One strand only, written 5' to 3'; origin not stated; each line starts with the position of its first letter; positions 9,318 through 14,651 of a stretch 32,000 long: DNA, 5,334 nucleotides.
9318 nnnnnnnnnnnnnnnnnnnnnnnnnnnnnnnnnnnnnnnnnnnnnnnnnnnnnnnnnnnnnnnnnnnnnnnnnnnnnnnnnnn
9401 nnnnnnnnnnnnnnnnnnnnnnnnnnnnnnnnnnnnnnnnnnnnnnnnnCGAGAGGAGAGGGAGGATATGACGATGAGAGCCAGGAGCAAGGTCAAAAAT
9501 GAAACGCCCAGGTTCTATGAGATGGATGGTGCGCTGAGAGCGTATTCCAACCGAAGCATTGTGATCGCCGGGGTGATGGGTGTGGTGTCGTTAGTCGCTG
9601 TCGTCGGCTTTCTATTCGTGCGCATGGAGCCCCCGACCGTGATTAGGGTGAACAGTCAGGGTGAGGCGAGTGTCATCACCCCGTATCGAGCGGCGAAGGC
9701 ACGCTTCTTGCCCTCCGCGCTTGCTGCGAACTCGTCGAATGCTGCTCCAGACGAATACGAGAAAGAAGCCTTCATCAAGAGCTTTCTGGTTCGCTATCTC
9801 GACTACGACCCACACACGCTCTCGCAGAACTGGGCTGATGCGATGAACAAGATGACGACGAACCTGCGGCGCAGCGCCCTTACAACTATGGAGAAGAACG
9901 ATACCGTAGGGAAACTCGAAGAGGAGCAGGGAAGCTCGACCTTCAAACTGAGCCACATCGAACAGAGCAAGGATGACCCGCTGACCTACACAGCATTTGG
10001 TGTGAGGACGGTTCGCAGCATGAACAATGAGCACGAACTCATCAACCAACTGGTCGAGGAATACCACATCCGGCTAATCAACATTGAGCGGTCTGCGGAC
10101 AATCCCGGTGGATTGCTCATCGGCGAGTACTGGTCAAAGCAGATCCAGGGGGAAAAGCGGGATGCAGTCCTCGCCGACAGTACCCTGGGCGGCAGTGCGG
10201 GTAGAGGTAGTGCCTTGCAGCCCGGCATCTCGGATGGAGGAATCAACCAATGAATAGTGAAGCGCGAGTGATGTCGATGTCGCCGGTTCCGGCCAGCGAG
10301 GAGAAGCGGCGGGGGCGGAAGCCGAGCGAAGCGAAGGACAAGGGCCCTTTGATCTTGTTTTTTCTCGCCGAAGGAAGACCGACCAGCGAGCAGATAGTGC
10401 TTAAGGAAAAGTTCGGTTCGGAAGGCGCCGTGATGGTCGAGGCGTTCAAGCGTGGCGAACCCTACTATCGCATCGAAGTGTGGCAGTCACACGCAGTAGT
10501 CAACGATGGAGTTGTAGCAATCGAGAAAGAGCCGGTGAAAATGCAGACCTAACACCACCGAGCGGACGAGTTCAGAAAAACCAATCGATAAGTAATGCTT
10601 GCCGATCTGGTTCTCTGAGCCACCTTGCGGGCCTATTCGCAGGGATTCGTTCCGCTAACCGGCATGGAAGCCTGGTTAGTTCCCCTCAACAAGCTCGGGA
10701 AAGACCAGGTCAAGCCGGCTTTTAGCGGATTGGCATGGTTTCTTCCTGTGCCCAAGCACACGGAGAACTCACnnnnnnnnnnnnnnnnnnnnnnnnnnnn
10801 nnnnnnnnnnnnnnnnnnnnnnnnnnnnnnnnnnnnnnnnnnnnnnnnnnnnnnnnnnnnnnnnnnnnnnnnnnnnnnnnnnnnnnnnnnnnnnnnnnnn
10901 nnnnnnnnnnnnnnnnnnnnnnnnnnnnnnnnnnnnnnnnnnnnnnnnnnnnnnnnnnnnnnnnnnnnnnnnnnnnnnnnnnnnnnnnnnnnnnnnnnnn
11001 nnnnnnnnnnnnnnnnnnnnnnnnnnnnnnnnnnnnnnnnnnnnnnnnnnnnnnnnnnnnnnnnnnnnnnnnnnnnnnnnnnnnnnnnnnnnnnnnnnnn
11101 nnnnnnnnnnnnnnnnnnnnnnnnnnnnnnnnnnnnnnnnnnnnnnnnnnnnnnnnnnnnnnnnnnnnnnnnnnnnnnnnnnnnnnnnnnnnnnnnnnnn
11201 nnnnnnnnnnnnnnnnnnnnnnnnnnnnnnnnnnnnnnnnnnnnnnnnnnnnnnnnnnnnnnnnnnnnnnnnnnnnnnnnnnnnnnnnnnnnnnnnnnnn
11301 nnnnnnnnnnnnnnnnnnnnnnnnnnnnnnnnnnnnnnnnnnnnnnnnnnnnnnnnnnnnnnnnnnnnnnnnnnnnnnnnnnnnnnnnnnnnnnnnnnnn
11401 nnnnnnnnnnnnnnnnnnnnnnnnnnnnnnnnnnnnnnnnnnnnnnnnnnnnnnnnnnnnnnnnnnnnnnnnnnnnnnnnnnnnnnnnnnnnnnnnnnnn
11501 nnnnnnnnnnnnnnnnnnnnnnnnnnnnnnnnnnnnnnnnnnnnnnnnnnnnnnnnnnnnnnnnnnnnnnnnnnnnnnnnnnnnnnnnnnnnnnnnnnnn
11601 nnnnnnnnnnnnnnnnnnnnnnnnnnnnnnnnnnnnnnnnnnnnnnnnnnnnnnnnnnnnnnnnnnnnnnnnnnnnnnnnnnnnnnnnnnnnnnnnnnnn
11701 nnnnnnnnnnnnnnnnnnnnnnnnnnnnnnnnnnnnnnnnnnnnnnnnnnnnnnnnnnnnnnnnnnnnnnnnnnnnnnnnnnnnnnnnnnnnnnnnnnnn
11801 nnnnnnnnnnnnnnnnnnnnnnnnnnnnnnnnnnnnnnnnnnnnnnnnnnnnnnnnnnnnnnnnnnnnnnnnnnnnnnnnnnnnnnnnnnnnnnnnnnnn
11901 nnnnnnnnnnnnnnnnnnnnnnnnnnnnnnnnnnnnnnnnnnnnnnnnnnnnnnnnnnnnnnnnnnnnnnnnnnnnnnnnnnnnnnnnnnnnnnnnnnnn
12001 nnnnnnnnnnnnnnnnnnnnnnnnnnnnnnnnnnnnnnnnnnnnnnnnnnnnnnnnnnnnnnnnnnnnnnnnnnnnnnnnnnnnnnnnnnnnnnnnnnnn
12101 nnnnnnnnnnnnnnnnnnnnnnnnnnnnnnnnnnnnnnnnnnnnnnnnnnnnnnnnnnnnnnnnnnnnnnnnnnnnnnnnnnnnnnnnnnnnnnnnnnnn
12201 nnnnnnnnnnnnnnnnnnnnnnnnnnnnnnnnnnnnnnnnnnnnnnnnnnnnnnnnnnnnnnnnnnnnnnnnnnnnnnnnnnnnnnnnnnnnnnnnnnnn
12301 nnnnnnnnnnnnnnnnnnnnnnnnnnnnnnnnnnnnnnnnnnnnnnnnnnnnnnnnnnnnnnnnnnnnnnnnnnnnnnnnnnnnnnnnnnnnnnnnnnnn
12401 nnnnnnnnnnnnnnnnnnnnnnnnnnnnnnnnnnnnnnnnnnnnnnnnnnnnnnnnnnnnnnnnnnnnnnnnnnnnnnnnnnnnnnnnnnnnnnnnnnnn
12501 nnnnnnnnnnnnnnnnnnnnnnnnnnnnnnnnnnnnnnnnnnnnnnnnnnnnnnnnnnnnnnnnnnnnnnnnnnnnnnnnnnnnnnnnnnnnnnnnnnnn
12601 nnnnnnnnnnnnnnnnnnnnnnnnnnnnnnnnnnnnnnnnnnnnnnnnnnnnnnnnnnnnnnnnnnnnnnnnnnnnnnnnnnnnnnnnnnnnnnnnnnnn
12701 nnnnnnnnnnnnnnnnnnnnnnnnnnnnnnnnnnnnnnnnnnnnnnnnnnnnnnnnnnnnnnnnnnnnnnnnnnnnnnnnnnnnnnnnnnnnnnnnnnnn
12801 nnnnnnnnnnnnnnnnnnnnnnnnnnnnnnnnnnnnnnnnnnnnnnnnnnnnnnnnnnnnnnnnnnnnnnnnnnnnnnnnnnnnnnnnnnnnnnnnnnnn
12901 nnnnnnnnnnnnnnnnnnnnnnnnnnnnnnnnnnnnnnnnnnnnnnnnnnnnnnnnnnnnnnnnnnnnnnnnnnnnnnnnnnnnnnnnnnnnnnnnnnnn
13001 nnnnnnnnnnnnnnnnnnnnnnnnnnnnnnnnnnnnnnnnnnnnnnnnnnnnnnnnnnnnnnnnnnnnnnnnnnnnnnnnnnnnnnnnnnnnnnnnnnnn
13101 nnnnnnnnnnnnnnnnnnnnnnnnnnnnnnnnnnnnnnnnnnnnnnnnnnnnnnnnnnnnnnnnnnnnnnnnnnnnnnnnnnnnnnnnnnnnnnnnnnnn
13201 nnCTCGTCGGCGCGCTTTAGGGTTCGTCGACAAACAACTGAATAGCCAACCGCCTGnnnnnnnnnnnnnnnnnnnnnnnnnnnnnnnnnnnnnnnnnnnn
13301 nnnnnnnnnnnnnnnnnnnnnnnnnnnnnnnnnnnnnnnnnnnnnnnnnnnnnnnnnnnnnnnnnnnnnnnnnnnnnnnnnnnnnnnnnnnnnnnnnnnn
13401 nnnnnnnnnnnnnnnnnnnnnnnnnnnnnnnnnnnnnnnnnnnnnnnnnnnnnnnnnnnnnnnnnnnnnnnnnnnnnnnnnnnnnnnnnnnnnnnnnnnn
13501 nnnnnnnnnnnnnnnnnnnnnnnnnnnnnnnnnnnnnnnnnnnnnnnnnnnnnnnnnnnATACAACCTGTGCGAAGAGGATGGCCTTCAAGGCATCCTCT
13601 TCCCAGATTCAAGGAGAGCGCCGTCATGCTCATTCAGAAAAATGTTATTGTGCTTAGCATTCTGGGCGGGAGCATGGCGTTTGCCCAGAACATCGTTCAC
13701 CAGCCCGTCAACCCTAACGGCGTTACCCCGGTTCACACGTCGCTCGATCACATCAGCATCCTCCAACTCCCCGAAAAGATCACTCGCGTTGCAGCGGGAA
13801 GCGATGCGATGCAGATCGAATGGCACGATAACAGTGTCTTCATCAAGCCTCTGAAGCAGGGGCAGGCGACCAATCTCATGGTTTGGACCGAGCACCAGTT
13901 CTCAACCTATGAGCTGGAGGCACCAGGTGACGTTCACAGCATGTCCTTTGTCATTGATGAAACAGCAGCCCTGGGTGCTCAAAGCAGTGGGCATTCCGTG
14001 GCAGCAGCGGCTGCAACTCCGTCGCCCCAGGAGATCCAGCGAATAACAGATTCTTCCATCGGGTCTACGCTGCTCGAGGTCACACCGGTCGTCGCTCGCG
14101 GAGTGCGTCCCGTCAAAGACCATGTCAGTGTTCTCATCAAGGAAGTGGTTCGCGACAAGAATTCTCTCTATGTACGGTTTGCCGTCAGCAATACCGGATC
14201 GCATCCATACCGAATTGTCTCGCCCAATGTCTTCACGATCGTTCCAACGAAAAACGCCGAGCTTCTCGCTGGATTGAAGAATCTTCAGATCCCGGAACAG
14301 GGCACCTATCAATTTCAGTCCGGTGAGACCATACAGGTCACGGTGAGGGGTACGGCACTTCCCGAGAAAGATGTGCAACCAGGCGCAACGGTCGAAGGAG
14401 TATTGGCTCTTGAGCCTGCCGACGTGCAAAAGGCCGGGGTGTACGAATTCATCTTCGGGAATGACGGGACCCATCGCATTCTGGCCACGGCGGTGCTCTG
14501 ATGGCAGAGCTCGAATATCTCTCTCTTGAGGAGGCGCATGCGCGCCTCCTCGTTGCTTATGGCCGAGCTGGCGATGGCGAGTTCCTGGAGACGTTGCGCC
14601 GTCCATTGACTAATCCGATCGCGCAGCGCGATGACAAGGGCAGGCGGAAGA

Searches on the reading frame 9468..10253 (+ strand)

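Call 9: search_protein_families(library=pfam, proteins=[window:9468-10253:+], max_evalue=0.01)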
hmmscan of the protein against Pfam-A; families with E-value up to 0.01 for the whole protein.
window:9468-10253:+ (261 aa): 1 family
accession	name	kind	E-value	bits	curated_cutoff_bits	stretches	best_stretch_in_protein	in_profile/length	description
PF04335.19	VirB8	-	0.00015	22.1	23.2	1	24-188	14-169/213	VirB8 protein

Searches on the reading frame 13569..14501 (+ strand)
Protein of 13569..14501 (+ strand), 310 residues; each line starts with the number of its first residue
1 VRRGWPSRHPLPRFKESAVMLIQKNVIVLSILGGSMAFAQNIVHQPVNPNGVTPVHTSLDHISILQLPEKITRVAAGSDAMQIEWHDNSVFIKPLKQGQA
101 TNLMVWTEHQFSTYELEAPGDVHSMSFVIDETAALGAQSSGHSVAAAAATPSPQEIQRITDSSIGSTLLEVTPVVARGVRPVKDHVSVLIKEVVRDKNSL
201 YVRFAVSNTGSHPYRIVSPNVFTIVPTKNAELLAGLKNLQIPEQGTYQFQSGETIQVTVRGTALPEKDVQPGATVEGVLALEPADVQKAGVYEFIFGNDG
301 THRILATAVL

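Call 9: search_protein_families(library=pfam, proteins=[window:13569-14501:+], max_evalue=0.01)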
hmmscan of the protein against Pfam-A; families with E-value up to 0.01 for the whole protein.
window:13569-14501:+ (310 aa): 1 family
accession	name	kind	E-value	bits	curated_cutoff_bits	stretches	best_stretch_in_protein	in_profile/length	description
PF03524.21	CagX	-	1e-06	29.2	34.2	1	43-170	4-108/198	Conjugal transfer protein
